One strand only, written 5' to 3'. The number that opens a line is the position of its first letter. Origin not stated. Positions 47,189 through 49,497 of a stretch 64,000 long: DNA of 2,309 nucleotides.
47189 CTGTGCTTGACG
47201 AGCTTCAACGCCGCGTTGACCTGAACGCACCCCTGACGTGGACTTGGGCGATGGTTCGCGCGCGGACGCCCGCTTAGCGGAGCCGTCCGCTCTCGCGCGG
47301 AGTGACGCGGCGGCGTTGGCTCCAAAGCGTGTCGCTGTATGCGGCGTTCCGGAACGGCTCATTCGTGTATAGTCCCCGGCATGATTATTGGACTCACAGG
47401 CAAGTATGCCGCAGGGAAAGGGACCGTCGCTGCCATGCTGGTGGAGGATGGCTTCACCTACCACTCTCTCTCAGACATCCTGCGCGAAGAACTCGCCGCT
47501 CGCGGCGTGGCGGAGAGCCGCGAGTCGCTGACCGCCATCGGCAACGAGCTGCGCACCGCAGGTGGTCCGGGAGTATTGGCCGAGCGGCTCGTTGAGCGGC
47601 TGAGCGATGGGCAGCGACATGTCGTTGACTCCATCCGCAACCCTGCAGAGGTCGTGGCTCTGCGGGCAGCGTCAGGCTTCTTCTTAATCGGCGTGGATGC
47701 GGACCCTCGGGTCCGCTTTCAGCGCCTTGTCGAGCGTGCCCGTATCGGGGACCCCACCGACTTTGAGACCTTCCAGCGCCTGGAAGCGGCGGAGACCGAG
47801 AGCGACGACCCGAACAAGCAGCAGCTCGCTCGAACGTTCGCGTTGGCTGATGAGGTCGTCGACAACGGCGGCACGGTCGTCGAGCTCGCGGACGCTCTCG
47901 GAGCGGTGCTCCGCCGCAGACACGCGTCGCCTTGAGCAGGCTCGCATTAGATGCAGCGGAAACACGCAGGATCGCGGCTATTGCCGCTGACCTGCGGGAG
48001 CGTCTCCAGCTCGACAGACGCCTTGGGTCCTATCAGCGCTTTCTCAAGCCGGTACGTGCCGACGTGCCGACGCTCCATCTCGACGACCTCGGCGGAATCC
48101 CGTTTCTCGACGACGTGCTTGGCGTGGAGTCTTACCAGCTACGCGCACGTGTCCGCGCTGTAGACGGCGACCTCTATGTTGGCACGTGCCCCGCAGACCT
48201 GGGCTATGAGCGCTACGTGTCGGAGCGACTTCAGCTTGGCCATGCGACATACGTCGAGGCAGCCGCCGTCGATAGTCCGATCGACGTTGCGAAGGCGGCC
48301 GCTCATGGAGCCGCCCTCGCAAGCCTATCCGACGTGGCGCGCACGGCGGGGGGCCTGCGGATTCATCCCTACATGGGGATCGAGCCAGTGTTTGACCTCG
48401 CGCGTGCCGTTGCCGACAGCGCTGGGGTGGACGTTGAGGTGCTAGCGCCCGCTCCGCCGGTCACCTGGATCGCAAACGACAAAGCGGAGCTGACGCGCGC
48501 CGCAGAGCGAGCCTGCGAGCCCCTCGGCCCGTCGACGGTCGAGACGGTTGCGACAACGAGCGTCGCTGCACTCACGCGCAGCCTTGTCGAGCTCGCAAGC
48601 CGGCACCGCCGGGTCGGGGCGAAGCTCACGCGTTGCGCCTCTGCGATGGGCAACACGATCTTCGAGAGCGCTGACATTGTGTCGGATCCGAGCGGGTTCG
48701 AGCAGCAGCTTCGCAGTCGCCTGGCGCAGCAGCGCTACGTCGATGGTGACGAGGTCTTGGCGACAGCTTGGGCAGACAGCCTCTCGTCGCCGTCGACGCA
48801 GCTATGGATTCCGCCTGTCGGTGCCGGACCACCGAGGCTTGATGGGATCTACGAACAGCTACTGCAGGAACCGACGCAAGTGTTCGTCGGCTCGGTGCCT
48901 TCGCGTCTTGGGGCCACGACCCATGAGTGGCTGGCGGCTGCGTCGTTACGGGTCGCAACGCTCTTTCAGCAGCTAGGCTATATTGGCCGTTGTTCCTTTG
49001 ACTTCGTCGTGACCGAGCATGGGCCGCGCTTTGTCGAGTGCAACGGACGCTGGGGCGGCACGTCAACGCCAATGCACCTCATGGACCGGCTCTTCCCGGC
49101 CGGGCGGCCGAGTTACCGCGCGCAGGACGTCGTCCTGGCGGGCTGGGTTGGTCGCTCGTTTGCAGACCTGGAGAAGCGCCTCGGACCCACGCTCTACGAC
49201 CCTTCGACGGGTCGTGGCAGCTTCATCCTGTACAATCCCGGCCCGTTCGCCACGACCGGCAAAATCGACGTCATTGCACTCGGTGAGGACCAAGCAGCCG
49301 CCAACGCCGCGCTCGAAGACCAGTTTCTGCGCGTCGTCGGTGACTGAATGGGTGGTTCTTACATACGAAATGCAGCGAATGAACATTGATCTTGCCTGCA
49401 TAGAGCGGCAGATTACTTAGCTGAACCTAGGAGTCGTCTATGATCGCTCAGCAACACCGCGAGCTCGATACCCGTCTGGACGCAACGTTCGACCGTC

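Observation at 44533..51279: Unclassified five-gene cluster: methyltransferase fusion, NMP-kinase-like protein, ATP-grasp ligase, degenerate bEBP AAA+ core, wHTH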

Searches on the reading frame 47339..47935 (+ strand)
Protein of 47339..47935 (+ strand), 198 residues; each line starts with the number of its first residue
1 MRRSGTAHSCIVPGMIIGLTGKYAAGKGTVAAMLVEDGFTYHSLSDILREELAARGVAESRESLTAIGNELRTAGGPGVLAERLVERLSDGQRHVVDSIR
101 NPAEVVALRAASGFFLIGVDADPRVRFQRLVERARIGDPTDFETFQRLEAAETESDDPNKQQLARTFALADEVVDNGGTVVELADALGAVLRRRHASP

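Call 4: search_protein_families(library=pfam, proteins=[window:47339-47935:+], max_evalue=0.1)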
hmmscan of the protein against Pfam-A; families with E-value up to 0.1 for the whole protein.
window:47339-47935:+ (198 aa): 6 families
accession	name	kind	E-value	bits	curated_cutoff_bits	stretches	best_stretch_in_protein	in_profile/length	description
PF13207.12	AAA_17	-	8.4e-08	33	27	1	24-141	5-131/136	AAA domain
PF13238.12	AAA_18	-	1.6e-07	32.3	29.4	1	17-134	1-112/128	AAA domain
PF13671.12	AAA_33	-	0.00016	22.5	27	1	19-144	4-132/143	AAA domain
PF01121.26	CoaE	-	0.0013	18.9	27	1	15-41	1-27/180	Dephospho-CoA kinase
PF14382.12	ECR1_N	-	0.015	15.5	27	1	12-30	3-21/38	Exosome complex exonuclease RRP4 N-terminal region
PF00406.28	ADK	-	0.082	13.5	26.8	0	20-54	2-37/151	Adenylate kinase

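Call 5: search_protein_families(library=padloc, proteins=[window:47339-47935:+], max_evalue=0.1)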
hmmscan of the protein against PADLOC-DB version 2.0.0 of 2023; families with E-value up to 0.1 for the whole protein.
window:47339-47935:+ (198 aa): 1 family
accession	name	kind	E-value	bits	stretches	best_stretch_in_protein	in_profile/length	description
PDLC02373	dCTPase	-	1e-21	75.5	1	15-183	155-322/630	-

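Call 6: search_protein_families(library=ncbifam, proteins=[window:47339-47935:+], max_evalue=0.1)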
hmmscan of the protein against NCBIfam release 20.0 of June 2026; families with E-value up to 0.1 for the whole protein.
window:47339-47935:+ (198 aa): 8 families
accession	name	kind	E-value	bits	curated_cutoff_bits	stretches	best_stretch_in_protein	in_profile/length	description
NF006226.0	PRK08356.1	equivalog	1.2e-17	64.3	189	1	14-193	5-192/195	hypothetical protein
NF041025.1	antiphage_deaminase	equivalog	7.5e-11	41.5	400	1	88-182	103-197/437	anti-phage dCTP deaminase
NF006743.0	PRK09270.1-2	equivalog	0.00012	21.2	227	0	119-176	161-214/217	nucleoside/nucleotide kinase family protein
TIGR00152.1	TIGR00152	equivalog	0.00038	20.3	65.55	1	16-46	1-31/188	dephospho-CoA kinase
TIGR01360.1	aden_kin_iso1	equivalog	0.0016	18.1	284.1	1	16-67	5-55/188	adenylate kinase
NF002879.0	PRK03333.1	equivalog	0.0028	16.7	215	0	16-74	3-60/395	dephospho-CoA kinase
NF011105.0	PRK14532.1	equivalog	0.03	13.8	162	0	17-54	3-41/189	adenylate kinase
NF011104.0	PRK14531.1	equivalog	0.036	13.7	160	0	21-56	9-45/183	adenylate kinase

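Call 76: search_solved_structures(query=window:47339-47935:+, max_evalue=1)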
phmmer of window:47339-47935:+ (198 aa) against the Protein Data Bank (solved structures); distinct sequences matched with E-value up to 1: 20.
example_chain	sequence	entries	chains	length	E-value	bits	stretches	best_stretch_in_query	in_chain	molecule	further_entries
3lw7_A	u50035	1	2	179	3.7e-11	46.9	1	16-178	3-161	Adenylate kinase related protein (AdkA-like)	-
3h0k_A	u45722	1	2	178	4e-11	46.8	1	16-178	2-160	UPF0200 protein SSO1041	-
2bwj_A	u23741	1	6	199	0.00059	23.4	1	16-144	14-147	ADENYLATE KINASE 5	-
7x7s_A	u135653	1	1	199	0.00078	23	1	15-141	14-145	Adenylate kinase isoenzyme 1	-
37ap_A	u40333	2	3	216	0.00091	22.8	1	16-139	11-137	Putative adenylate kinase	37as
1z83_A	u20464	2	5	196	0.0011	22.6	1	16-141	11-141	Adenylate kinase 1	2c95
8x1g_A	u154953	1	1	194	0.002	21.8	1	16-141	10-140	Adenylate kinase isoenzyme 1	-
7de3_A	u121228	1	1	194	0.012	19.2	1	16-141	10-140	Adenylate kinase isoenzyme 1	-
3adk_A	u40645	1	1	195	0.017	18.7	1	15-141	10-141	ADENYLATE KINASE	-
9nlh_H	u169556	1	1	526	0.096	16.2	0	7-35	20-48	YheS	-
1uf9_A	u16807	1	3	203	0.11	16.1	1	15-70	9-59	TT1252 protein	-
4cvn_A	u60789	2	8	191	0.14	15.7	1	12-57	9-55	PUTATIVE ADENYLATE KINASE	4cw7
9vvi_W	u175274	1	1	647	0.16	15.5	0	7-35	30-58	Probable ATP-binding protein YheS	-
5ycd_A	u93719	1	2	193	0.43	14.1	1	15-134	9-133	Adenylayte kinase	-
5ycf_B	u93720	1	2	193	0.44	14.1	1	15-134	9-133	Adenylate kinase isoenzyme 1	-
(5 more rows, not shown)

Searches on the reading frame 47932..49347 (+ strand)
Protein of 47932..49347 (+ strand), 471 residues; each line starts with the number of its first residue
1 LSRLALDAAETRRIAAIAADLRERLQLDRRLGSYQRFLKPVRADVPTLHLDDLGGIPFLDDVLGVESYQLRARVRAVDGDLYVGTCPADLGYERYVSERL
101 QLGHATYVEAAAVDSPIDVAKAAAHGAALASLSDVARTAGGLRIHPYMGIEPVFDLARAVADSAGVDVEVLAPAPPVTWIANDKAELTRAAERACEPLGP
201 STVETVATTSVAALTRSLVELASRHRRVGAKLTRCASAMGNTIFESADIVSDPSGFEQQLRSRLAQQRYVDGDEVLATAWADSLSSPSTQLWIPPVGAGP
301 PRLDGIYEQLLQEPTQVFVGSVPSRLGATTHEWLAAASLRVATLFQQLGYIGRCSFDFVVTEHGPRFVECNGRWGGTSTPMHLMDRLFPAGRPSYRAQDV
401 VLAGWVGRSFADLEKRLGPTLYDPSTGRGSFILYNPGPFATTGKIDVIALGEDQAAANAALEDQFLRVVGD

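Call 4: search_protein_families(library=pfam, proteins=[window:47932-49347:+], max_evalue=0.1)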
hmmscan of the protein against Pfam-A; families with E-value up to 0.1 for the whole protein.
window:47932-49347:+ (471 aa): 2 families
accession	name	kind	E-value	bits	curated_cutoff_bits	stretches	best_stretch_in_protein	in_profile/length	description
PF18604.6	PreAtp-grasp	-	0.00014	22.7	27.5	1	76-160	8-92/94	Pre ATP-grasp domain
PF18105.7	PGM1_C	-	0.061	13.3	22.5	0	421-458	12-48/54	PGM1 C-terminal domain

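Call 5: search_protein_families(library=padloc, proteins=[window:47932-49347:+], max_evalue=0.1)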
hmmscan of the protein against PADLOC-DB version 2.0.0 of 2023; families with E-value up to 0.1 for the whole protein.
window:47932-49347:+ (471 aa): 0 families

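Call 6: search_protein_families(library=ncbifam, proteins=[window:47932-49347:+], max_evalue=0.1)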
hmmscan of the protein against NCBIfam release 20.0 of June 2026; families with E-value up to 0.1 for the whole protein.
window:47932-49347:+ (471 aa): 1 family
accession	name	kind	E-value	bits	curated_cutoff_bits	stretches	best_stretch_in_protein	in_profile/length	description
NF005315.0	PRK06849.1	equivalog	0.0095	15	406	1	341-374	242-276/389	hypothetical protein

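Call 7: search_solved_structures(query=window:47932-49347:+, max_evalue=1)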
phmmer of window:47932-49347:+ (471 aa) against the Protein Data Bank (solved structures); distinct sequences matched with E-value up to 1: 0.

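Call 48: search_solved_structures(query=A5, max_evalue=10, show_alignments=2)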
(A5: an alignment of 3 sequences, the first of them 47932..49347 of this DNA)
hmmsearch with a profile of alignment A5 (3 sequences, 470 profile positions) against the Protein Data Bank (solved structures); distinct sequences matched with E-value up to 10: 4.
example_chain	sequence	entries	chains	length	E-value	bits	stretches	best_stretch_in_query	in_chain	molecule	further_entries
3wvq_A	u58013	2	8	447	6.8e-05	25.1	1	344-438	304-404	PGM1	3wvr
8ynd_A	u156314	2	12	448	0.13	14.3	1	345-441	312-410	ATP-grasp peptide ligase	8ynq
2d1l_A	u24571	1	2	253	1.2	11.1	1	188-245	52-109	Metastasis suppressor protein 1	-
1o5h_A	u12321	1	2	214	1.5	10.8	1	188-266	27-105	Formiminotetrahydrofolate cyclodeaminase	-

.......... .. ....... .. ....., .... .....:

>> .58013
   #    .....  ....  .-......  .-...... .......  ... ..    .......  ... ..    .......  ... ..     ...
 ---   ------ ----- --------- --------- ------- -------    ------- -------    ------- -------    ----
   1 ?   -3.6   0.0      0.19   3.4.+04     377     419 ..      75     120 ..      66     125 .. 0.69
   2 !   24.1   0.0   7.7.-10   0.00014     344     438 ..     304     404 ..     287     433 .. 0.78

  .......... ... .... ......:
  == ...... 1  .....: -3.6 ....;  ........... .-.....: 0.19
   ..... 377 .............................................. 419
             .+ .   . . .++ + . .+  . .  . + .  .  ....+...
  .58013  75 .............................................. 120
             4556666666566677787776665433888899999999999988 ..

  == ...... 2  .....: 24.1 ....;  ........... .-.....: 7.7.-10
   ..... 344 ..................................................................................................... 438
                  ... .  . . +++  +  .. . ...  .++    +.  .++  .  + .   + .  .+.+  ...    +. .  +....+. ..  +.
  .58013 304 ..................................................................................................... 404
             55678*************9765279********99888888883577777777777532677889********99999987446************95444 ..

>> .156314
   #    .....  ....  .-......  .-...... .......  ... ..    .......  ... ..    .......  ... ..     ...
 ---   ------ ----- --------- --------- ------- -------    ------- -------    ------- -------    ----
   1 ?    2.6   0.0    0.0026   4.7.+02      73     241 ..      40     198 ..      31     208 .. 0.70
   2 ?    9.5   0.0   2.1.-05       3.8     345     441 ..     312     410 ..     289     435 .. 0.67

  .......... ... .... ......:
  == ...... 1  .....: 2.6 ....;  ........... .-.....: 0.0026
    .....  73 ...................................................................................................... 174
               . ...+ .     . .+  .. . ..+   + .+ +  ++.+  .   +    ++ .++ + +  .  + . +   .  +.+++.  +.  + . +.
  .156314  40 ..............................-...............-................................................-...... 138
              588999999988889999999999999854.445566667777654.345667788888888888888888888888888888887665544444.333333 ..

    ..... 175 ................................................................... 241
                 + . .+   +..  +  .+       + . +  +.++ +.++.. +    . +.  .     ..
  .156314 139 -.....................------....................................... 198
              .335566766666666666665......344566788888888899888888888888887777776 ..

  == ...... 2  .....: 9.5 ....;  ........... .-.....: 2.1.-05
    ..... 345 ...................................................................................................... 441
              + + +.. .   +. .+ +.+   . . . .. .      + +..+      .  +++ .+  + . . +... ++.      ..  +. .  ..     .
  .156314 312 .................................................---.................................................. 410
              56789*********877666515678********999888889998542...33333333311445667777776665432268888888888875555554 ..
